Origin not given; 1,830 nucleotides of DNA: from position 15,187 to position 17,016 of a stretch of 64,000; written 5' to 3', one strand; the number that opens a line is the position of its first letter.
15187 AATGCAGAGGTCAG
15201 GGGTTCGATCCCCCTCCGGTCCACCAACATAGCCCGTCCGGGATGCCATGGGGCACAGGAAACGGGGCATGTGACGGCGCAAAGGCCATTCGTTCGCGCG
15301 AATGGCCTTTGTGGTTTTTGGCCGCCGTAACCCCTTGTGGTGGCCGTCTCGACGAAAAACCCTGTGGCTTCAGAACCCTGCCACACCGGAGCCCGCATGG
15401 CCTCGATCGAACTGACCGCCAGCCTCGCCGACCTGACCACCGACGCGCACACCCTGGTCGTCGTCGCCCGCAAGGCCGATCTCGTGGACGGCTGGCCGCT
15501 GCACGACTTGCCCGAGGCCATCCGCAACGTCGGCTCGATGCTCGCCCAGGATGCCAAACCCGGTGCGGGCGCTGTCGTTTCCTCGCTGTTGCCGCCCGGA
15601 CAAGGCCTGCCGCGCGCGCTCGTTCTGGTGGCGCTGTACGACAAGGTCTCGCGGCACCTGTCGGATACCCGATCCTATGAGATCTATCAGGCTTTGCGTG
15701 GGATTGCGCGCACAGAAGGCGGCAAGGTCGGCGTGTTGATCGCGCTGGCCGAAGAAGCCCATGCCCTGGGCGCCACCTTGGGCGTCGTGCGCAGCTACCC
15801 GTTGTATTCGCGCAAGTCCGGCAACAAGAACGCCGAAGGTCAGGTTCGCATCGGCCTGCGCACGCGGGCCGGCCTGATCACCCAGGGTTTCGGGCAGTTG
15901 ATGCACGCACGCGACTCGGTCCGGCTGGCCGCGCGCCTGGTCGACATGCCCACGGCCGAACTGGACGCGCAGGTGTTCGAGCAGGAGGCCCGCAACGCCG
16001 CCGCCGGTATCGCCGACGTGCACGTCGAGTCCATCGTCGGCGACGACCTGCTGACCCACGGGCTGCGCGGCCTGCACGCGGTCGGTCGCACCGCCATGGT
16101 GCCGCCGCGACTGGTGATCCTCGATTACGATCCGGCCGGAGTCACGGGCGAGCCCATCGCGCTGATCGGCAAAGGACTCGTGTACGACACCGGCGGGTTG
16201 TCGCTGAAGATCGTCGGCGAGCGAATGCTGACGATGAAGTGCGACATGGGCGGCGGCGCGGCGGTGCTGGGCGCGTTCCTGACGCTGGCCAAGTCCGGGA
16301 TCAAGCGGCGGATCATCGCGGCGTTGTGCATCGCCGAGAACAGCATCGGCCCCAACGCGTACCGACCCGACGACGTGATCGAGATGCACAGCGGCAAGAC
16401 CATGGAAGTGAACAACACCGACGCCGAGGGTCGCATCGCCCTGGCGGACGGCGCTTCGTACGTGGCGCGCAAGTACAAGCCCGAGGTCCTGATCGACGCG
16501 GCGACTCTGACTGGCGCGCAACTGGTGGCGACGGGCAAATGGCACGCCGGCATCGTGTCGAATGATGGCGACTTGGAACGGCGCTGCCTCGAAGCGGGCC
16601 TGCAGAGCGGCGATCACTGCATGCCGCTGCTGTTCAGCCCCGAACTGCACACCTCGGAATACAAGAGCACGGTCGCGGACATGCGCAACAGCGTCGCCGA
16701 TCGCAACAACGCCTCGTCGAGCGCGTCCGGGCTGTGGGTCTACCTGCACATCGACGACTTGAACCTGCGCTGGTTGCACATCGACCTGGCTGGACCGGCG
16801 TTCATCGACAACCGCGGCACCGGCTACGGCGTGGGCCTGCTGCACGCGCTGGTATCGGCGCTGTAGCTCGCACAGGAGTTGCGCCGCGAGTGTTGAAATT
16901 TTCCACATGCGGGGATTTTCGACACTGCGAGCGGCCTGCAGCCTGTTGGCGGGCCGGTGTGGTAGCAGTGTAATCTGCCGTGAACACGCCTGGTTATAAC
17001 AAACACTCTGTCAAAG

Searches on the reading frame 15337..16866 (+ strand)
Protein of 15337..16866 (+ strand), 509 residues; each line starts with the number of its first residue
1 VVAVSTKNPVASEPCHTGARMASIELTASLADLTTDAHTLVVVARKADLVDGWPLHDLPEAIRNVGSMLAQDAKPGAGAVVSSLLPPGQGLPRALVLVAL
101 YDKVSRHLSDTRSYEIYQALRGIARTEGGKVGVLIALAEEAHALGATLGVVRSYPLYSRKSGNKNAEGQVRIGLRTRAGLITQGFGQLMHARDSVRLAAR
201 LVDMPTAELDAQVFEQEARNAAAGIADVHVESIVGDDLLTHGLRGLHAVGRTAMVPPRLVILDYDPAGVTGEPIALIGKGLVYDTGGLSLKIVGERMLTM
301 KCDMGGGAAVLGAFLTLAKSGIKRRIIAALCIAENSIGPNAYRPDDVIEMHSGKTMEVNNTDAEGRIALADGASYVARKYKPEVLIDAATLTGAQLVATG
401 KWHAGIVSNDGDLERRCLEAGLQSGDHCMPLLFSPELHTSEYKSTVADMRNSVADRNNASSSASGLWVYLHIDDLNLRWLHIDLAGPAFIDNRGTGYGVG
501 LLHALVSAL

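Call 4: search_protein_families(library=pfam, proteins=[window:15337-16866:+])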
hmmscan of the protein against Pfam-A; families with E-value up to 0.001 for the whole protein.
window:15337-16866:+ (509 aa): 2 families
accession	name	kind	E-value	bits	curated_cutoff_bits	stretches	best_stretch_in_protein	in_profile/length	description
PF00883.26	Peptidase_M17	-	5.1e-89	299.1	25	1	197-502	2-309/310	Cytosol aminopeptidase family, catalytic domain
PF18295.7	Pdase_M17_N2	-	0.00018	22.3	27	1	95-162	53-121/122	M17 aminopeptidase N-terminal domain 2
